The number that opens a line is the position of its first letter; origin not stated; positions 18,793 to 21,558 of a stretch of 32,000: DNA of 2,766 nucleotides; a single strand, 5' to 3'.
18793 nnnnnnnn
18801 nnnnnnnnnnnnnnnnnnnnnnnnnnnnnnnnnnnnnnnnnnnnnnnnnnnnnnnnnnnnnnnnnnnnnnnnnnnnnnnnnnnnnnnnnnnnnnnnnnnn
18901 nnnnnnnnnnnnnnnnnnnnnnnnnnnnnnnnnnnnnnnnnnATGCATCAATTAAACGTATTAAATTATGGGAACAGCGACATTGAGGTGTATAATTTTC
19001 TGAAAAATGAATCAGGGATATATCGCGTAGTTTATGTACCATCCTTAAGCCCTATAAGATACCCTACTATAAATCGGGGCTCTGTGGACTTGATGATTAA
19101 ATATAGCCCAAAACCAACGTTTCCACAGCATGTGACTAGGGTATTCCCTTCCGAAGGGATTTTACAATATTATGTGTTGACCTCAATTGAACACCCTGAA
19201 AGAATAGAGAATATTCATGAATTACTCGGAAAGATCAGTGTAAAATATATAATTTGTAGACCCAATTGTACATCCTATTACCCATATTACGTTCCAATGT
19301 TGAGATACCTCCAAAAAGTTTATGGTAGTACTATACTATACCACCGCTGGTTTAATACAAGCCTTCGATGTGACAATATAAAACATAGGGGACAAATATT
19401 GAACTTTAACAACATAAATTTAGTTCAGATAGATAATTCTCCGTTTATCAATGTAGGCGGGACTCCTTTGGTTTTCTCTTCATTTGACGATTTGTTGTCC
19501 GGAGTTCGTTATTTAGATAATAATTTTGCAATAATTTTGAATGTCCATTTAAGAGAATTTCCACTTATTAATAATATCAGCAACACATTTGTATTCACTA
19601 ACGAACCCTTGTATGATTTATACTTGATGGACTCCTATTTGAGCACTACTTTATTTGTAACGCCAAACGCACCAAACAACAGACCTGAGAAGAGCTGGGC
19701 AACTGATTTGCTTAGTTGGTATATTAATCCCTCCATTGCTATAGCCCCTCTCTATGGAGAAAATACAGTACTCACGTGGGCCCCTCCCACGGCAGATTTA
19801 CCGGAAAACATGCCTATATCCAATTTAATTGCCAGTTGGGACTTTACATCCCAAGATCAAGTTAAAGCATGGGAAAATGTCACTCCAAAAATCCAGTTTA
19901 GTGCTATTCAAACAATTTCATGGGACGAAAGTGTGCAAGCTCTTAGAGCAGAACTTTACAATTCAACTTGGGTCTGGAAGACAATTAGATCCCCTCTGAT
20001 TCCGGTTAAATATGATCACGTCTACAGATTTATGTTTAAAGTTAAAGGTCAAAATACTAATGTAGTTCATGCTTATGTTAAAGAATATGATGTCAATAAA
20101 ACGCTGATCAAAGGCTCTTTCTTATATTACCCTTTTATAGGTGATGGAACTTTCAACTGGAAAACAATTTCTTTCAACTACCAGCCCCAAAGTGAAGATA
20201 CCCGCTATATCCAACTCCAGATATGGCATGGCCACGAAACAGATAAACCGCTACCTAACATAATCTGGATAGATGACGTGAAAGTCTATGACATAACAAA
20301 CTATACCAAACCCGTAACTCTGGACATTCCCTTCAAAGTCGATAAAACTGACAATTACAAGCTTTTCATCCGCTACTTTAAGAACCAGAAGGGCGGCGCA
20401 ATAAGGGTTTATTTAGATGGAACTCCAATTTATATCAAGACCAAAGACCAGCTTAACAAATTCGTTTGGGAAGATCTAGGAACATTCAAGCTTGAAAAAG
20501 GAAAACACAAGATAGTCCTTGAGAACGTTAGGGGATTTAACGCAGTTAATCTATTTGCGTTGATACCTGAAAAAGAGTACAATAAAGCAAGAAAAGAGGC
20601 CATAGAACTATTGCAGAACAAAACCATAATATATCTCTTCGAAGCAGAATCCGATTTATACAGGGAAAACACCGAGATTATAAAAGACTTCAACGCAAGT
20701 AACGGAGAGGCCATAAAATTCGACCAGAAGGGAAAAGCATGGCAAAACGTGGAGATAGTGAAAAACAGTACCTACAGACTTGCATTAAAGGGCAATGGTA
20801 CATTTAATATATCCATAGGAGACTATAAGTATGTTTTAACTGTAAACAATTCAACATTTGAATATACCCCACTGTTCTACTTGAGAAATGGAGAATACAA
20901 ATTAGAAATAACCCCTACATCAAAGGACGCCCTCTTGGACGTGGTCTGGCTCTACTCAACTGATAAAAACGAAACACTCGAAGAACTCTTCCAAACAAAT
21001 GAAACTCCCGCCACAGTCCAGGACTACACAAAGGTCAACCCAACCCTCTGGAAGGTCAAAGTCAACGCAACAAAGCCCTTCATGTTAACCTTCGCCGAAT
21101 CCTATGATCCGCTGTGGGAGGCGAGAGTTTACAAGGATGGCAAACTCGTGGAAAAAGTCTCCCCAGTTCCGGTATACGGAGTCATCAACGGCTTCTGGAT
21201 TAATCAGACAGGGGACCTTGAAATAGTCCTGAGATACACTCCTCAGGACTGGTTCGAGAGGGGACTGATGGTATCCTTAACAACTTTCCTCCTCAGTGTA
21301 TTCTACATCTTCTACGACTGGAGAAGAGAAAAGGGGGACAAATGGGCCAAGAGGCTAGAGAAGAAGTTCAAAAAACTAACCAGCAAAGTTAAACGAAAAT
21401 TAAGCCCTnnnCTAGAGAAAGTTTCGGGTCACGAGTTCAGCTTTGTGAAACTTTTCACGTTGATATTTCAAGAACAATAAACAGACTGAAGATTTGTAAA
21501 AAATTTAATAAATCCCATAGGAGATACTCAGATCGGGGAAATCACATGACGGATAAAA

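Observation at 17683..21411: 1242-aa GT-C-like membrane protein with lectin-like ectodomains and a second, C-terminal anchor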

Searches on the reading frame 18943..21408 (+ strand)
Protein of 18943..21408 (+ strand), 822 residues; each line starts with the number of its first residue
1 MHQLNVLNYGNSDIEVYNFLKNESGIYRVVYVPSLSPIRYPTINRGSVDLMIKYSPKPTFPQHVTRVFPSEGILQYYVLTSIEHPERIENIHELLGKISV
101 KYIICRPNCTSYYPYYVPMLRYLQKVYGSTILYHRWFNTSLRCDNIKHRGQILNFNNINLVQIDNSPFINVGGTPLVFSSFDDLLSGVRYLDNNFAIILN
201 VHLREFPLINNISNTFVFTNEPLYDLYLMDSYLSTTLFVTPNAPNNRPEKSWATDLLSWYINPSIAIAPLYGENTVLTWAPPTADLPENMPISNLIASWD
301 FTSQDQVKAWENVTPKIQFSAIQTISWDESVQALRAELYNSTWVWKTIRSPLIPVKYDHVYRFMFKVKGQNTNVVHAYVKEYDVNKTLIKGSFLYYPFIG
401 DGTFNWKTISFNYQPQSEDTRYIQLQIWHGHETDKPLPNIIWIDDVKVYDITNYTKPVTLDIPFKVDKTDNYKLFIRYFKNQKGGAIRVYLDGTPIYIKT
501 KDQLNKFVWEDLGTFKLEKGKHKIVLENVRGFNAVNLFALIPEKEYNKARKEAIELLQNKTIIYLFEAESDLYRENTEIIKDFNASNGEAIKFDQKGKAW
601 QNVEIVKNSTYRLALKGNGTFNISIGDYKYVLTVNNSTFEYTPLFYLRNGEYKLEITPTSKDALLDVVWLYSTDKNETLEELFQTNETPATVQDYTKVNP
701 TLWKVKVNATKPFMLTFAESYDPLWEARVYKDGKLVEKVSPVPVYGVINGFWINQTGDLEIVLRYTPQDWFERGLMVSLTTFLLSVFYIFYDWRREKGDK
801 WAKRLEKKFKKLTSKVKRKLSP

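Call 56: predict_structure(alignment_id=A5)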
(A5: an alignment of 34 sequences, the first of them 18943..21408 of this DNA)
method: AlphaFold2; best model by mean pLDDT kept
length: 822 residues; sequences in the alignment: 34
mean_pLDDT: 89.2   pTM: 0.84
mean pLDDT of the five models: 89.2, 88.7, 88.1, 88.0, 86.1
residues with pLDDT >= 90: 529; 70-90: 242; 50-70: 47; < 50: 4
segments of 3 or more residues with pLDDT < 50: none
pLDDT, mean of each block of 10 residues (from residue 1): 65 95 94 94 87 93 87 92 89 93 95 94 89 93 84 91 94 87 84 81 55 81 67 72 93 94 86 84 82 90 94 89 91 90 82 94 96 92 95 84 94 91 92 71 96 92 95 94 94 92 90 95 95 94 90 88 92 94 85 93 93 96 97 91 96 95 93 91 81 94 97 94 94 96 90 96 94 95 93 72 74 83 54
secondary structure, 60 per line:
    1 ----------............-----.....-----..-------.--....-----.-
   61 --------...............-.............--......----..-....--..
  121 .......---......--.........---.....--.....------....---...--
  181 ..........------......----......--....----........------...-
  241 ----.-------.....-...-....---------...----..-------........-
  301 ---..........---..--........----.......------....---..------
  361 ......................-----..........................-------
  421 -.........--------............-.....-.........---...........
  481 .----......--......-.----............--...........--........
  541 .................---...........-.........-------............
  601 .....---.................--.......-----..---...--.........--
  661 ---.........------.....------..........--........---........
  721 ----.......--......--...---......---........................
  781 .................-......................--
elements in order (helices of 4 or more, strands of 3 or more residues): H11-22 E28-32 H50-53 H69-83 H85-97 E100-105 H113-116 H119-127 H131-136 H139-147 E151-155 E158-162 E169-172 E176-178 H181-190 E197-199 H207-212 E215-218 H223-230 E237-239 H263-266 E276-278 E295-299 H304-313 E321-328 E333-339 E346-349 E361-382 E388-413 E422-430 E439-450 E458-466 E470-481 E486-491 E494-499 E506-517 E520-530 E533-542 H543-557 E561-567 H568-571 E573-581 E589-605 E609-625 E628-634 E645-647 E650-658 E664-672 H679-683 E690-699 E702-709 E713-720 E725-731 E734-739 E742-744 E748-753 E757-765 H766-797 H799-820

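Call 58: fold_search(model_id=the predicted structure, library=pdb)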
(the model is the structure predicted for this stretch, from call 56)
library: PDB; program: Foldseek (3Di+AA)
matches with E <= 10: 1786; with E <= 0.001: 181
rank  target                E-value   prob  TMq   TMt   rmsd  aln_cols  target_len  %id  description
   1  6wby                  1.6e-13  1.00  0.31  0.22  24.8      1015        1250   11  Single-Particle Cryo-EM Structure of Arabinofuranosyltransferase AftD from Mycobacteria, Mutant R1389S Class 2 (released 2020-05-13)
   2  6wbx                  1.0e-12  1.00  0.32  0.22  24.4      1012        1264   12  Single-Particle Cryo-EM Structure of Arabinofuranosyltransferase AftD from Mycobacteria, Mutant R1389S Class 1 (released 2020-05-13)
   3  6w98_A                1.6e-12  1.00  0.33  0.22  25.9      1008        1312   11  Single-Particle Cryo-EM Structure of Arabinofuranosyltransferase AftD from Mycobacteria (released 2020-05-13)
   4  4w8j                  1.0e-10  1.00  0.12  0.10  21.6       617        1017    8  Structure of the full-length insecticidal protein Cry1Ac reveals intriguing details of toxin packaging into in vivo form (released 2014-09-17)
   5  9qxq                  1.7e-10  1.00  0.11  0.09  24.3       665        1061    8  native structure of full-length pesticidal protein Cry1Ca18 at pH9, from crystals formed in vivo (released 2026-02-11)
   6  3a7q_A                2.4e-10  1.00  0.13  0.14  22.1       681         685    8  Structural basis for specific recognition of reelin by its receptors (released 2010-03-23)
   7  9h99                  5.7e-10  1.00  0.12  0.09  23.2       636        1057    8  Native structure of the full-length pesticidal protein Cry1Ca18 at pH7, from crystals formed in vivo (released 2025-11-12)
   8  5b4x_A                5.7e-10  1.00  0.12  0.14  22.5       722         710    8  Crystal structure of the ApoER2 ectodomain in complex with the Reelin R56 fragment (released 2017-04-26)
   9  5b4x_C                1.6e-09  1.00  0.13  0.14  22.4       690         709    8  Crystal structure of the ApoER2 ectodomain in complex with the Reelin R56 fragment (released 2017-04-26)
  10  2e26_A                2.3e-09  1.00  0.12  0.14  22.1       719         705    9  Crystal structure of two repeat fragment of reelin (released 2007-05-22)
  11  8zdp_v                2.1e-08  1.00  0.14  0.15  74.6       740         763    7  Cryo-EM structure of Mycobacteriophage Douge Central fiber (gp20) (released 2025-06-25)
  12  9h9a                  2.1e-08  1.00  0.10  0.08  34.5       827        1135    8  native structure of the full-length pesticidal protein Cry8Ba2, from crystals formed in vivo (form 1) (released 2025-12-03)
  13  6a48                  2.2e-08  1.00  0.13  0.16  24.7       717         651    7  Crystal structure of reelin N-terminal region (released 2019-06-19)
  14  5a56_A                2.5e-07  1.00  0.13  0.10  16.3       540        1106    9  The structure of GH101 from Streptococcus pneumoniae TIGR4 in complex with 1-O-methyl-T-antigen (released 2015-09-02)
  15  3ecq_B                3.4e-07  1.00  0.12  0.09  17.5       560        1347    9  Endo-alpha-N-acetylgalactosaminidase from Streptococcus pneumoniae: SeMet structure (released 2008-09-09)
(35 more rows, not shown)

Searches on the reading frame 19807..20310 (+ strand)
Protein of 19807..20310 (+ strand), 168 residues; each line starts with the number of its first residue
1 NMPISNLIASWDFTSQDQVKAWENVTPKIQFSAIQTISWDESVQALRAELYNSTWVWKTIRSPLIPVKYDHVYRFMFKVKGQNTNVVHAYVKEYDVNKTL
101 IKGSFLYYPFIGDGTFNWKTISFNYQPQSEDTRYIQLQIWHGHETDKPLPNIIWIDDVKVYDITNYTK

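Call 54: search_protein_families(library=pfam, proteins=[window:19807-20310:+], max_evalue=10)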
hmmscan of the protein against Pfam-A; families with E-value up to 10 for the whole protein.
window:19807-20310:+ (168 aa): 2 families
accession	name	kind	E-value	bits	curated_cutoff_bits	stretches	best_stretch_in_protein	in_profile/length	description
PF22637.2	CBM_4_9_1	-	0.018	15.8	27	1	65-142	63-135/148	BppA domain 1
PF02018.23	CBM_4_9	-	0.038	14.8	25.9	1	56-140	47-130/136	Carbohydrate binding domain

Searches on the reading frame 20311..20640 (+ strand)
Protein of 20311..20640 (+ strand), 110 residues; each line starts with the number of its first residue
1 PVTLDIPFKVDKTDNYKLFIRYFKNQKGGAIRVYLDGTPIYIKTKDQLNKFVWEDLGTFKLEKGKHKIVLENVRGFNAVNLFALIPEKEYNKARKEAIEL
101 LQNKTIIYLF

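Call 54: search_protein_families(library=pfam, proteins=[window:20311-20640:+], max_evalue=10)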
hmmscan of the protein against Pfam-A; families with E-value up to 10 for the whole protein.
window:20311-20640:+ (110 aa): 4 families
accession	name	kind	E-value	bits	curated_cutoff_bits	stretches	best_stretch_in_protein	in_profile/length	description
PF18539.7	DUF5625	-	0.00071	20.3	26.9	2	44-80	84-121/131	Domain of unknown function (DUF5625)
PF02471.22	OspE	-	0.0029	18.2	25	1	40-96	6-59/107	Borrelia outer surface protein E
PF18099.7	CBM_35_2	-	0.012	16.1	23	1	13-82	37-110/112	Carbohydrate binding module (family 35)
PF25275.1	Golvesin_C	-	0.03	14.8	31.6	1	8-71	47-114/132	Golvesin C-terminal domain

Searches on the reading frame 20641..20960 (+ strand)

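Call 54: search_protein_families(library=pfam, proteins=[window:20641-20960:+], max_evalue=10)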
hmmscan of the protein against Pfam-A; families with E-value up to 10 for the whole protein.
window:20641-20960:+ (106 aa): 3 families
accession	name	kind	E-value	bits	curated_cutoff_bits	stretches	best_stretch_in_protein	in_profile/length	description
PF03079.20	ARD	-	0.0045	17.6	27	1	8-69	58-120/157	ARD/ARD' family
PF11619.13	P53_C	-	0.006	17.1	25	1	83-101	10-28/67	Transcription factor P53 - C terminal domain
PF12866.13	DUF3823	-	0.064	14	27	1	21-74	19-67/90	Protein of unknown function (DUF3823) N-terminal domain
